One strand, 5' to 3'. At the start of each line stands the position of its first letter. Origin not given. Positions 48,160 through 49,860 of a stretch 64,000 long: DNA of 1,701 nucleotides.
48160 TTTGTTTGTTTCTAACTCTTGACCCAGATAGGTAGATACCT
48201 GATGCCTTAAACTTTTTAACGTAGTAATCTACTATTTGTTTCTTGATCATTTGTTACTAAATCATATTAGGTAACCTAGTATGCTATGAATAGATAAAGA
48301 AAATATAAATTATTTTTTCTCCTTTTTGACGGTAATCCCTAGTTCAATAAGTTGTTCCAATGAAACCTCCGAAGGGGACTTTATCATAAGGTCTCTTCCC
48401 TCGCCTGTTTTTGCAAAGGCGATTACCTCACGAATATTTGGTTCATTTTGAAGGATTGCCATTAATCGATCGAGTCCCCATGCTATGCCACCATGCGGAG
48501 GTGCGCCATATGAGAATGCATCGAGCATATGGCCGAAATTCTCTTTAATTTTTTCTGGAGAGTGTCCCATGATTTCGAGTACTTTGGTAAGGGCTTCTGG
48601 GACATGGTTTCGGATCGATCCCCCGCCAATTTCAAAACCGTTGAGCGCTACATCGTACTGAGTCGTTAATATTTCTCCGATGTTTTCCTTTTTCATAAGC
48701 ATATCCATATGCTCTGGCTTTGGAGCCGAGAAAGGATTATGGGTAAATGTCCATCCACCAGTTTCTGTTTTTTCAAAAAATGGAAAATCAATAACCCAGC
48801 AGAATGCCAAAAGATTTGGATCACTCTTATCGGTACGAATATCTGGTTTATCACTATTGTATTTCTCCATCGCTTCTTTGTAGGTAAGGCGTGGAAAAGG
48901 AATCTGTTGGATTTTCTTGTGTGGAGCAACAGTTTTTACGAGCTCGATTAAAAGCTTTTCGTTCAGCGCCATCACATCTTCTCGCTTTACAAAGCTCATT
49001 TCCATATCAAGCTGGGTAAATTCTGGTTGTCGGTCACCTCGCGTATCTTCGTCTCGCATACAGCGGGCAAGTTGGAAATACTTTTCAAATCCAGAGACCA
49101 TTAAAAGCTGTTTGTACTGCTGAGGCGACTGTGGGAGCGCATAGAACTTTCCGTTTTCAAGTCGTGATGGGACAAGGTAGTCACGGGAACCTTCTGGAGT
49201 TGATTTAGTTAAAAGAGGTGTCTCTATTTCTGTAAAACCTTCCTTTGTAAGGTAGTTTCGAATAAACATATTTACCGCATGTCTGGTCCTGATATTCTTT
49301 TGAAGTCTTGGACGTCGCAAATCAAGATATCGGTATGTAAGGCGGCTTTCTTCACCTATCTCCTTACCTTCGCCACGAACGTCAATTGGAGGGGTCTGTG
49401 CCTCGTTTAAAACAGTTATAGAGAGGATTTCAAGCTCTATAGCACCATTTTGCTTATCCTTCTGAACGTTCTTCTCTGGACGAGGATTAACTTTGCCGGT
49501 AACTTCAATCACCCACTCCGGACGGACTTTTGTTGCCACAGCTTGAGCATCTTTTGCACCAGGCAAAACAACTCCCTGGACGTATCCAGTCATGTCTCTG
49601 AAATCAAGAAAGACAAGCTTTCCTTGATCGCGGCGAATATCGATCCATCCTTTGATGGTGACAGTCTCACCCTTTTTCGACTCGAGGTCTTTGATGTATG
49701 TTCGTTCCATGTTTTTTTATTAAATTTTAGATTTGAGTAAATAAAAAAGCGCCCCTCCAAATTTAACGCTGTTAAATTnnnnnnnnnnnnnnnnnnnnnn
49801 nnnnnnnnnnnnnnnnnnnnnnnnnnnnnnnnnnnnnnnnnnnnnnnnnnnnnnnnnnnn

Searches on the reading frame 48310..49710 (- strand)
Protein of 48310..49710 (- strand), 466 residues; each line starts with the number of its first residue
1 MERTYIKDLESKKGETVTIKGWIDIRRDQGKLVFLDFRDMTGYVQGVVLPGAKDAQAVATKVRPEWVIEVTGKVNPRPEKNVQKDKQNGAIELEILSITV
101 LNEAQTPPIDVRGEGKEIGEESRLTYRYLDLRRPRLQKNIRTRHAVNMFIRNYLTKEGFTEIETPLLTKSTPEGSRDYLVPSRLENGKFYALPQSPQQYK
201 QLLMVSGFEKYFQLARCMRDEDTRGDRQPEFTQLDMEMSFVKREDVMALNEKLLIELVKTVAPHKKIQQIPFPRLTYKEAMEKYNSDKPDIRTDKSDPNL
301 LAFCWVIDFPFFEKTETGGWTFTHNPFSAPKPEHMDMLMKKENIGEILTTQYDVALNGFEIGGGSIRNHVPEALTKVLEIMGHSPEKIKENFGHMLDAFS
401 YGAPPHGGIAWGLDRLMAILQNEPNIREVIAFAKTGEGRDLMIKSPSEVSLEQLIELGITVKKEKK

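Call 5: search_protein_families(library=pfam, proteins=[window:48310-49710:-])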
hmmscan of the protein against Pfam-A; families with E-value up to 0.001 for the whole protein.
window:48310-49710:- (466 aa): 2 families
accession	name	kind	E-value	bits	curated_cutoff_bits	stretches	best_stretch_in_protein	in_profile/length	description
PF00152.25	tRNA-synt_2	-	2.2e-113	378.8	25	1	120-435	2-307/308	tRNA synthetases class II (D, K and N)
PF01336.31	tRNA_anti-codon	-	6.1e-15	55.4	27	1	17-101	1-75/75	OB-fold nucleic acid binding domain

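Call 9: search_protein_families(library=ncbifam, proteins=[window:48310-49710:-])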
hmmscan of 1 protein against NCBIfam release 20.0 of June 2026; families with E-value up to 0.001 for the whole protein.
window:48310-49710:- (466 aa): 15 families
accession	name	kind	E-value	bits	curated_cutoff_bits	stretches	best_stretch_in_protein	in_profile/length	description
NF001750.0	PRK00476.1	equivalog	3.2e-188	626.7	443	2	10-294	14-296/590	aspartate--tRNA ligase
TIGR00459.1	aspS_bact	equivalog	8.8e-175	582.4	373.85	2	2-294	3-291/586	aspartate--tRNA ligase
NF009460.0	PRK12820.1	equivalog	1.2e-125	420.3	1379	2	3-294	23-324/723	bifunctional aspartyl-tRNA synthetase/aspartyl/glutamyl-tRNA amidotransferase subunit C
NF003483.0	PRK05159.1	equivalog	2.1e-71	241.1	353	1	1-433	3-430/438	aspartate--tRNA(Asn) ligase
TIGR00458.1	aspS_nondisc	equivalog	3.8e-64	217.3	368.4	1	5-434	2-421/428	aspartate--tRNA(Asn) ligase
NF003037.0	PRK03932.1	equivalog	2.5e-41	142.1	414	1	2-435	2-445/451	asparagine--tRNA ligase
TIGR00457.1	asnS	equivalog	1.5e-38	132.8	342.6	2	5-268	7-271/455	asparagine--tRNA ligase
NF001756.1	PRK00484.1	subfamily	1.3e-36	126.3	468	1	10-433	47-483/488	lysine--tRNA ligase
TIGR00499.1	lysS_bact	equivalog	2.9e-35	121.9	427.6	2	10-285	49-325/496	lysine--tRNA ligase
NF002821.0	PRK02983.1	equivalog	6.2e-26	90.7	742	2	7-260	652-898/1102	bifunctional lysylphosphatidylglycerol synthetase/lysine--tRNA ligase LysX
NF009101.0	PRK12445.1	subfamily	2e-22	79.4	1026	1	9-288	61-340/505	lysine--tRNA ligase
TIGR00462.1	genX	equivalog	2.1e-20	73.4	286.9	2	141-289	2-147/304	EF-P lysine aminoacylase EpmA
NF005054.0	PRK06462.1-4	equivalog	1.9e-17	63.3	309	1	126-316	11-212/318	asparagine synthetase A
NF006828.0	PRK09350.1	equivalog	8e-16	58.2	264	2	138-285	14-157/325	elongation factor P--(R)-beta-lysine ligase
NF005052.0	PRK06462.1-1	equivalog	1.7e-14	53.7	368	1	115-263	26-175/353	asparagine synthetase A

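Call 12: find_encoding_contigs(protein=window:48310-49710:-, flank=3000, max_places=6)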
Protein window:48310-49710:- (466 aa): 7 contigs read that carry it; 1 place shown.
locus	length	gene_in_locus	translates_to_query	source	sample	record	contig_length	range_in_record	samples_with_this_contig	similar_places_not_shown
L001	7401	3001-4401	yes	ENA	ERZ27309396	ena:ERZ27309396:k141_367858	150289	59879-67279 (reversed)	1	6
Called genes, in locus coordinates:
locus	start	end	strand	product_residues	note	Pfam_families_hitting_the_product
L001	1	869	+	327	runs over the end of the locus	PF00579:tRNA-synt_1b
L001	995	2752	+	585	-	PF00664:ABC_membrane, PF02463:SMC_N (faint), PF00005:ABC_tran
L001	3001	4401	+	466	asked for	PF01336:tRNA_anti-codon, PF00152:tRNA-synt_2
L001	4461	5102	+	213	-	PF01909:NTP_transf_2 (weak), PF18765:Polbeta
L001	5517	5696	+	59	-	-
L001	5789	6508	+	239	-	PF02616:SMC_ScpA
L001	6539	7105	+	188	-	PF04079:SMC_ScpB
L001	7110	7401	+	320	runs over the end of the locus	PF00768:Peptidase_S11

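Call 13: find_homologous_proteins(query=window:48310-49710:-, max_evalue=1e-60)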
Query window:48310-49710:- (466 aa): 8000 proteins with E <= 1e-60 among 8000 candidates; the best 120 are listed.
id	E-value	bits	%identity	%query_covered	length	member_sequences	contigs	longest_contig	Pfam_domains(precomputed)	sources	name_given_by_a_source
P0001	0.0e+0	1062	100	100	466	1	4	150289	PF01336.32,PF00152.26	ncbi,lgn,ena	-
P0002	0.0e+0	1020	95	100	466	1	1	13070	PF01336.32,PF00152.26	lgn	-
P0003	4.0e-280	947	86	100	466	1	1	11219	PF01336.32,PF00152.26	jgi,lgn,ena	-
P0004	1.9e-278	941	86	99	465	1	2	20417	PF01336.32,PF00152.26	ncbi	-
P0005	3.1e-277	937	85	100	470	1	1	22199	PF01336.32,PF00152.26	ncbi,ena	-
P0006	1.0e-276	936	86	100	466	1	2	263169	PF01336.32,PF00152.26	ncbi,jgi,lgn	ncbi:MAG: aspartate--tRNA ligase [Candidatus Paceibacterota bacterium]|jgi:aspartyl-tRNA synthetase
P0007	1.9e-272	922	85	100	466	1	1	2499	PF01336.32,PF00152.26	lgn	-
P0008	2.1e-271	918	84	100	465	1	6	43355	PF01336.32,PF00152.26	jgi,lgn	jgi:aspartyl-tRNA synthetase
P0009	4.3e-271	917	84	100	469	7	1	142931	PF01336.32,PF00152.26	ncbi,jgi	ncbi:MAG: aspartyl-tRNA synthetase, aspartyl-tRNA synthetase [Candidatus Parcubacteria bacterium]|jg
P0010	1.5e-270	915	83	100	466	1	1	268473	PF01336.32,PF00152.26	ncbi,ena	-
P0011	3.1e-270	914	84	100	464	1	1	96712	PF01336.32,PF00152.26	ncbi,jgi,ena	ncbi:MAG TPA: aspartate--tRNA ligase [Candidatus Paceibacterota bacterium]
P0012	6.0e-270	913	84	99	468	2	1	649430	PF01336.32,PF00152.26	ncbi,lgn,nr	ncbi:MAG: aspartate--tRNA ligase [bacterium]|nr:aspartate--tRNA ligase [bacterium]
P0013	7.6e-270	913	84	100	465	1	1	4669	PF01336.32,PF00152.26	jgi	-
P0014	1.2e-269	912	84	100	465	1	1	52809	PF01336.32,PF00152.26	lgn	-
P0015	1.2e-269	912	84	100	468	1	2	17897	PF01336.32,PF00152.26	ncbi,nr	ncbi:MAG: aspartate--tRNA ligase [Patescibacteria group bacterium]|nr:aspartate--tRNA ligase [Patesc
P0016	4.2e-269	911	83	100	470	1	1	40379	PF01336.32,PF00152.26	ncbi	-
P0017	1.5e-268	909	82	100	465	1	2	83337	PF01336.32,PF00152.26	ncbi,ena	-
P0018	2.0e-268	908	83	100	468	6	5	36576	PF01336.32,PF00152.26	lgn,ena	-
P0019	6.1e-268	907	83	100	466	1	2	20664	PF01336.32,PF00152.26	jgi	-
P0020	6.1e-268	907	84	100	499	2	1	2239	PF01336.32,PF00152.26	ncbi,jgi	-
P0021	7.0e-268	907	84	100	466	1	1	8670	PF01336.32,PF00152.26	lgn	-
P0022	1.5e-267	906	83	100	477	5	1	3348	PF01336.32,PF00152.26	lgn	-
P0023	2.4e-267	905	83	100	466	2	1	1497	PF01336.32,PF00152.26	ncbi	-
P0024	2.6e-267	905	83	100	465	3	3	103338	PF01336.32,PF00152.26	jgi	jgi:aspartyl-tRNA synthetase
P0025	3.6e-267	904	83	100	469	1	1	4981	PF01336.32,PF00152.26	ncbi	-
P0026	7.5e-267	903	83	100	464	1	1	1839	PF01336.32,PF00152.26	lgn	-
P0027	1.1e-266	903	84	100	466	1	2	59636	PF01336.32,PF00152.26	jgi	jgi:aspartyl-tRNA synthetase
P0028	3.5e-266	901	84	99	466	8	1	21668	PF01336.32,PF00152.26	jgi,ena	-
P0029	3.6e-266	901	82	100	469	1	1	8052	PF01336.32,PF00152.26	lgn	-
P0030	4.9e-266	901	82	100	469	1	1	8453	PF01336.32,PF00152.26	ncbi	-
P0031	9.6e-266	900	82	100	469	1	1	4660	PF01336.32,PF00152.26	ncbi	-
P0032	4.5e-265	897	83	100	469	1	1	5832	PF01336.32,PF00152.26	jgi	jgi:aspartyl-tRNA synthetase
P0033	7.7e-265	897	82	100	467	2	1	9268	PF01336.32,PF00152.26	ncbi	-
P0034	1.9e-262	889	82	100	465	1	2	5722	PF01336.32,PF00152.26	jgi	jgi:aspartyl-tRNA synthetase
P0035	2.1e-262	889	82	100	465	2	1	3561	PF01336.32,PF00152.26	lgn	-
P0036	4.9e-262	887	81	100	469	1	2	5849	PF01336.32,PF00152.26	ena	-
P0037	5.6e-261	884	82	99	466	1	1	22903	PF01336.32,PF00152.26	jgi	jgi:aspartyl-tRNA synthetase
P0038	1.0e-260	883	81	100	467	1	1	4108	PF01336.32,PF00152.26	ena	-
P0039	4.0e-260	881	81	100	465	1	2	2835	PF01336.32,PF00152.26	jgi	jgi:aspartyl-tRNA synthetase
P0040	6.2e-260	880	81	100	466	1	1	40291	PF01336.32,PF00152.26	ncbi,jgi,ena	-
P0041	6.5e-260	880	80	100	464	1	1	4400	PF01336.32,PF00152.26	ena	-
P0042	1.1e-259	880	85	94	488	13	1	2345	PF01336.32,PF00152.26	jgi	jgi:aspartyl-tRNA synthetase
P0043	4.1e-259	878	80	100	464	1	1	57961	PF01336.32,PF00152.26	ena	-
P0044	5.3e-259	877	81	100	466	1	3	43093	PF01336.32,PF00152.26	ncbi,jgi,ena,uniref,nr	ncbi:MAG: hypothetical protein A2494_02165 [Candidatus Lloydbacteria bacterium RIFOXYC12_FULL_46_25]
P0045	3.1e-258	875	80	100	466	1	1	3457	PF01336.32,PF00152.26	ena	-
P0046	7.1e-258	874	80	100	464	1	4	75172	PF01336.32,PF00152.26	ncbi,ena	ncbi:MAG: aspartate--tRNA ligase [bacterium]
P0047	2.0e-257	872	81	100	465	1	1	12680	PF01336.32,PF00152.26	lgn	-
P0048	6.9e-255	864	79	100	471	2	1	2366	PF01336.32,PF00152.26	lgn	-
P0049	4.4e-254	861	80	99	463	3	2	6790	PF01336.32,PF00152.26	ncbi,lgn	-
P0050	4.9e-254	861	78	100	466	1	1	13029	PF01336.32,PF00152.26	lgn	-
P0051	5.1e-254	861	79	99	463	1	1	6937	PF01336.32,PF00152.26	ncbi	-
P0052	1.8e-253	859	79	99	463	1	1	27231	PF01336.32,PF00152.26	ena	-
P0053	2.8e-253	858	79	99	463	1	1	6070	PF01336.32,PF00152.26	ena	-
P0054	4.7e-253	858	78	100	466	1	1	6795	PF01336.32,PF00152.26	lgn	-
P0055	2.9e-252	855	78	100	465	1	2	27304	PF01336.32,PF00152.26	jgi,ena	-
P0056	5.9e-252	854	78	100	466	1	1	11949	PF01336.32,PF00152.26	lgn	-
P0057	6.6e-252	854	78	100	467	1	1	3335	PF01336.32,PF00152.26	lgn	-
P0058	9.3e-252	853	78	99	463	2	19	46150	PF01336.32,PF00152.26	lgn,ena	-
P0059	1.6e-251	853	80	99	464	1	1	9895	PF01336.32,PF00152.26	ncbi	-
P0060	2.0e-251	852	79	99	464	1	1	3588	PF01336.32,PF00152.26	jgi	jgi:aspartyl-tRNA synthetase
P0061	2.6e-251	852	79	99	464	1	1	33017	PF01336.32,PF00152.26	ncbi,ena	-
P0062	7.0e-251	851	79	99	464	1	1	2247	PF01336.32,PF00152.26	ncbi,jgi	-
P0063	1.1e-250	850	78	99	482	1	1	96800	PF01336.32,PF00152.26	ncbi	-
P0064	1.2e-250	850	79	99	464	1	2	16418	PF01336.32,PF00152.26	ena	-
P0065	1.7e-250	849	78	99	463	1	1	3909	PF01336.32,PF00152.26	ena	-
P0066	4.4e-249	845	79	99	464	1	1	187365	PF01336.32,PF00152.26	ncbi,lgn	-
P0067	6.6e-249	844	78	99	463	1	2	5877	PF01336.32,PF00152.26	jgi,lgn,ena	-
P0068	8.1e-249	844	77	99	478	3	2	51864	PF01336.32,PF00152.26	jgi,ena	-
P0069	2.6e-248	842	76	100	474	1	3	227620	PF01336.32,PF00152.26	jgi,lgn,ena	jgi:aspartyl-tRNA synthetase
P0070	6.2e-248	841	78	99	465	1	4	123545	PF01336.32,PF00152.26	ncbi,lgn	-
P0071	6.5e-248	841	79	99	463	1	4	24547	PF01336.32,PF00152.26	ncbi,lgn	-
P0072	7.8e-248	841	79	99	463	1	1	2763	PF01336.32,PF00152.26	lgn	-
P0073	7.9e-248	840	77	100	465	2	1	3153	PF01336.32,PF00152.26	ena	-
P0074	1.4e-247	840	77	100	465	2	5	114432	PF01336.32,PF00152.26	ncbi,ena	-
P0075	1.5e-247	840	77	99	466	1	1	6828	PF01336.32,PF00152.26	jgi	jgi:aspartyl-tRNA synthetase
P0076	1.6e-247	839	79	99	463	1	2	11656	PF01336.32,PF00152.26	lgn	-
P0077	3.3e-247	838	78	99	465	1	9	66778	PF01336.32,PF00152.26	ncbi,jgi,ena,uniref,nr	ncbi:MAG: hypothetical protein A3C93_03065 [Candidatus Lloydbacteria bacterium RIFCSPHIGHO2_02_FULL_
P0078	4.8e-247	838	77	99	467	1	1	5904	PF01336.32,PF00152.26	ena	-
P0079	5.7e-247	838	78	100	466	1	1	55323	PF01336.32,PF00152.26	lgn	-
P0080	6.3e-247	838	79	99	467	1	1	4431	PF01336.32,PF00152.26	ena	-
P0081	7.5e-247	837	77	99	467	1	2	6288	PF01336.32,PF00152.26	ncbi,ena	-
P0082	1.3e-246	836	77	100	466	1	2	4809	PF01336.32,PF00152.26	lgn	-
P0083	1.5e-246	836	77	100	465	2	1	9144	PF01336.32,PF00152.26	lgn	-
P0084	2.0e-246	836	78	99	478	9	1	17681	PF01336.32,PF00152.26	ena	-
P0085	2.9e-246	835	77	99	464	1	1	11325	PF01336.32,PF00152.26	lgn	-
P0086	3.4e-246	835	77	99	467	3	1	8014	PF01336.32,PF00152.26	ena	-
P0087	4.1e-246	835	77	99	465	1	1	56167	PF01336.32,PF00152.26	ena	-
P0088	5.1e-246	835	77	99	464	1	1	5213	PF01336.32,PF00152.26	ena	-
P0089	5.3e-246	834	76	99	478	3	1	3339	PF01336.32,PF00152.26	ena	-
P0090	1.0e-245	834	76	99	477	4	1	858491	PF01336.32,PF00152.26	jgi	jgi:aspartyl-tRNA synthetase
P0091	1.3e-245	833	77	99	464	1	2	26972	PF01336.32,PF00152.26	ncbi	-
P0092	1.5e-245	833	76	99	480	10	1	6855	PF01336.32,PF00152.26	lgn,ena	-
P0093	2.3e-245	832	81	93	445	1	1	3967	PF01336.32,PF00152.26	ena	-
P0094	3.1e-245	832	77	99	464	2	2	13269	PF01336.32,PF00152.26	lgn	-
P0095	4.9e-245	831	77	99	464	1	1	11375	PF01336.32,PF00152.26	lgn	-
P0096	5.9e-245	831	76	99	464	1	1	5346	PF01336.32,PF00152.26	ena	-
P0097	6.6e-245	831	76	99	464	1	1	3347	PF01336.32,PF00152.26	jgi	jgi:aspartyl-tRNA synthetase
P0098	6.9e-245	831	77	100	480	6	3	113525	PF01336.32,PF00152.26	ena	-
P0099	8.3e-245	831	75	99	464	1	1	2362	PF01336.32,PF00152.26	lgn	-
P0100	1.5e-244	830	77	99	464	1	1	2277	PF01336.32,PF00152.26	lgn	-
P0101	1.5e-244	830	76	100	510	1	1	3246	PF01336.32,PF00152.26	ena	-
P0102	1.5e-244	830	76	99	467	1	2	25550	PF01336.32,PF00152.26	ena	-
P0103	3.5e-244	828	76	99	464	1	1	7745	PF01336.32,PF00152.26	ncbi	-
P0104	5.4e-244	828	77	99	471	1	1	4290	PF01336.32,PF00152.26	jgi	jgi:aspartyl-tRNA synthetase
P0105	5.8e-244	828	77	100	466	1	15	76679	PF01336.32,PF00152.26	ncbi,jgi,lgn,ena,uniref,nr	ncbi:MAG: hypothetical protein A3B07_02050 [Candidatus Yonathbacteria bacterium RIFCSPLOWO2_01_FULL_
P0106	1.1e-243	827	75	100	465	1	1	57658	PF01336.32,PF00152.26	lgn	-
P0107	2.3e-243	826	76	100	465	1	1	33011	PF01336.32,PF00152.26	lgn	-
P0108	2.3e-243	826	76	99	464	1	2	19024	PF01336.32,PF00152.26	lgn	-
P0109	2.4e-243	826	76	99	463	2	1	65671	PF01336.32,PF00152.26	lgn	-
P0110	4.4e-243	825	76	99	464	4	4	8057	PF01336.32,PF00152.26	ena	-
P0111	4.6e-243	825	76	100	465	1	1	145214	PF01336.32,PF00152.26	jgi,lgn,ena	-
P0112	5.1e-243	825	76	100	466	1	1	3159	PF01336.32,PF00152.26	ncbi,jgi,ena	-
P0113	8.6e-243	824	76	100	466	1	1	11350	PF01336.32,PF00152.26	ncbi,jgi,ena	-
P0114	1.3e-242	823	75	100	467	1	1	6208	PF01336.32,PF00152.26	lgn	-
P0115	1.3e-242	823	74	100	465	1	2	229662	PF01336.32,PF00152.26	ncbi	-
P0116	2.4e-242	822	75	100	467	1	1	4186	PF01336.32,PF00152.26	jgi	jgi:aspartyl-tRNA synthetase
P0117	2.5e-242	822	75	100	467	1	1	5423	PF01336.32,PF00152.26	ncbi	-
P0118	2.5e-242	822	75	100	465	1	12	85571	PF01336.32,PF00152.26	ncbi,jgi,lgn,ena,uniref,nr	ncbi:MAG: Aspartyl-tRNA synthetase [Parcubacteria group bacterium GW2011_GWA1_44_13]|uniref:Aspartat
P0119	3.8e-242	822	75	100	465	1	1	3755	PF01336.32,PF00152.26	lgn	-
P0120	4.1e-242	822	76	100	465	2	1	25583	PF01336.32,PF00152.26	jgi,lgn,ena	jgi:aspartyl-tRNA synthetase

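Call 15: find_related_loci(query=window:48310-49710:-, collection=genome_contigs, flank=2500)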
Query window:48310-49710:- (466 aa) in genome_contigs; peptide patterns used: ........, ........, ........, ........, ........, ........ (x = any residue, [..] = any of these).
600 stretches matched a pattern (row limit reached: there are more); 596 encode a relative of the query (tblastn E <= 1e-3); the best 80 are kept; 80 distinct loci.
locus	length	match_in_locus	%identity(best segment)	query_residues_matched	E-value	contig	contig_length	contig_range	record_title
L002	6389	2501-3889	76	1-463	0e+0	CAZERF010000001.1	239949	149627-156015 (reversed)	MAG TPA_asm: uncultured Candidatus Saccharibacteria bacterium isolate binchicken_co245_337 genome assembly, contig: NODE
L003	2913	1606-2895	81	2-431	0e+0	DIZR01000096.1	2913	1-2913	MAG TPA_asm: Patescibacteria group bacterium UBA6023 UBA6023_contig_3764, whole genome shotgun sequence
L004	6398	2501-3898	74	1-466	0e+0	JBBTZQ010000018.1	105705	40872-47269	MAG: Patescibacteria group bacterium isolate H41-bin181_1 H41_bin181_1_000000000018, whole genome shotgun sequence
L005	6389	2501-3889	73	1-463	0e+0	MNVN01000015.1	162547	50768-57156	MAG: Candidatus Nomurabacteria bacterium CG1_02_43_90 cg1_0.2_scaffold_18_c, whole genome shotgun sequence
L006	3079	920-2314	74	1-465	0e+0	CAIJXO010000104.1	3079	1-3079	uncultured bacterium isolate Loclat_bin-10598 genome assembly, contig: bin-10598:104/119, whole genome shotgun sequence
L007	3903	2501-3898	71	1-466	0e+0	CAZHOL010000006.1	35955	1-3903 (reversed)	MAG TPA_asm: uncultured Candidatus Saccharibacteria bacterium isolate SRP219642_co5_128 genome assembly, contig: NODE_15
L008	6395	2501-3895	69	1-465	0e+0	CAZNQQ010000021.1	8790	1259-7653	MAG TPA_asm: uncultured Candidatus Saccharibacteria bacterium isolate SRP200020_co5_61 genome assembly, contig: NODE_125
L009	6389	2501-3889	70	2-464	0e+0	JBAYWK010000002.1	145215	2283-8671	MAG: Candidatus Paceibacterota bacterium isolate SO_2016_LW3_81 scaffold00158_LW162_2016, whole genome shotgun sequence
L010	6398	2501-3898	69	1-466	0e+0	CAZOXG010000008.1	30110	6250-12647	MAG TPA_asm: uncultured Candidatus Saccharibacteria bacterium isolate SRP142039_co1_284 genome assembly, contig: NODE_96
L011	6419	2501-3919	69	3-463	0e+0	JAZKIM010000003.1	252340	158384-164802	MAG: Patescibacteria group bacterium isolate ADI_DC_SW_02_SPN_11032020-bin031_1 DCSW02SPN_B031_1_000000000003, whole gen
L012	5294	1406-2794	68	3-465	0e+0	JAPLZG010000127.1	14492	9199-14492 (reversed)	MAG: Candidatus Taylorbacteria bacterium isolate LacPavin_0818_WC55_MAG_33_6 LacPavin_0818_WC55_scaffold_431353, whole g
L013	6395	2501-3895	69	1-464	0e+0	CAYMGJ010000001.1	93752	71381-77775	MAG TPA_asm: uncultured Candidatus Saccharibacteria bacterium isolate SRP219642_co3_496 genome assembly, contig: NODE_13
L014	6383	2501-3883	70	2-463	0e+0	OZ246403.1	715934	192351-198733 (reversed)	MAG: uncultured Candidatus Saccharibacteria bacterium isolate SRP287051_co2_1 genome assembly, chromosome: 1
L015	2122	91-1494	67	1-461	0e+0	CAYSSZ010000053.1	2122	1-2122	MAG TPA_asm: uncultured Candidatus Saccharibacteria bacterium isolate SRP192927_co6_844 genome assembly, contig: NODE_16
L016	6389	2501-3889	68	1-463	0e+0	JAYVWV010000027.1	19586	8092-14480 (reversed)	MAG: Candidatus Moraniibacteriota bacterium isolate GL82_UP_metabat_7 GL82_UP_metabat_7_26, whole genome shotgun sequenc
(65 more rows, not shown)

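Call 38: search_protein_families(library=ncbifam, proteins=[L176:3673-4998:-, L198:53-1342:-], max_evalue=1e-30)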
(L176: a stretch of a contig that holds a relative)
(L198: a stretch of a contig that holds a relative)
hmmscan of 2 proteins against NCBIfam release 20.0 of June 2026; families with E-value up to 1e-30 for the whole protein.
L176:3673-4998:- (442 aa): 11 families
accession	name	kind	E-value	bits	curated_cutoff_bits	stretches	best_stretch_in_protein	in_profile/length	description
NF003483.0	PRK05159.1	equivalog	8.6e-154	512.6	353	1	1-436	3-436/438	aspartate--tRNA(Asn) ligase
TIGR00458.1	aspS_nondisc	equivalog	2.5e-113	379.3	368.4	1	5-436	2-426/428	aspartate--tRNA(Asn) ligase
NF003037.0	PRK03932.1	equivalog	1.8e-76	257.9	414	1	2-437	2-450/451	asparagine--tRNA ligase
TIGR00457.1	asnS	equivalog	2.7e-73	247.3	342.6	1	5-437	7-454/455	asparagine--tRNA ligase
NF001750.0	PRK00476.1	equivalog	1.8e-71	241.2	443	1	4-260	7-268/590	aspartate--tRNA ligase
TIGR00459.1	aspS_bact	equivalog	1.3e-63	215.3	373.85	1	1-266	2-263/586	aspartate--tRNA ligase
NF005052.0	PRK06462.1-1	equivalog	2.3e-48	165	368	1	129-431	41-345/353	asparagine synthetase A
NF009460.0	PRK12820.1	equivalog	1.2e-42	146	1379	0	11-238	32-276/723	bifunctional aspartyl-tRNA synthetase/aspartyl/glutamyl-tRNA amidotransferase subunit C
NF001756.1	PRK00484.1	subfamily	3e-35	121.8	468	1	10-430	47-483/488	lysine--tRNA ligase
TIGR00499.1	lysS_bact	equivalog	5e-33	114.5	427.6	0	11-430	50-490/496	lysine--tRNA ligase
NF005054.0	PRK06462.1-4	equivalog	2.2e-32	112.4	309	1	127-431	15-310/318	asparagine synthetase A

L198:53-1342:- (430 aa): 9 families
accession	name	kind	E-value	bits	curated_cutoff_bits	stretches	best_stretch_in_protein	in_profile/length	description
NF003483.0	PRK05159.1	equivalog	6.8e-138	460.2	353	1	1-430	3-438/438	aspartate--tRNA(Asn) ligase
TIGR00458.1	aspS_nondisc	equivalog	5.1e-115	384.9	368.4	1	5-430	2-428/428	aspartate--tRNA(Asn) ligase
NF003037.0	PRK03932.1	equivalog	3.8e-68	230.5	414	1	2-429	2-450/451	asparagine--tRNA ligase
TIGR00457.1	asnS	equivalog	1.7e-60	205.1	342.6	1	5-429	7-454/455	asparagine--tRNA ligase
NF001750.0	PRK00476.1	equivalog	1.2e-55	188.9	443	1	6-279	9-281/590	aspartate--tRNA ligase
TIGR00459.1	aspS_bact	equivalog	3.8e-52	177.4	373.85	1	1-276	2-273/586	aspartate--tRNA ligase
NF001756.1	PRK00484.1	subfamily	2.2e-35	122.3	468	1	10-422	47-483/488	lysine--tRNA ligase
NF009460.0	PRK12820.1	equivalog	7.2e-34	116.9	1379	0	11-282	32-312/723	bifunctional aspartyl-tRNA synthetase/aspartyl/glutamyl-tRNA amidotransferase subunit C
TIGR00499.1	lysS_bact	equivalog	4e-33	114.8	427.6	0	11-291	50-332/496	lysine--tRNA ligase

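Call 39: search_protein_families(library=ncbifam, proteins=[L164:3123-3743:-], max_evalue=1e-10)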
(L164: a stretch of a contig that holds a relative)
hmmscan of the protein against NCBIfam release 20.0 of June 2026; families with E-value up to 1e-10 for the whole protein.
L164:3123-3743:- (207 aa): 0 families
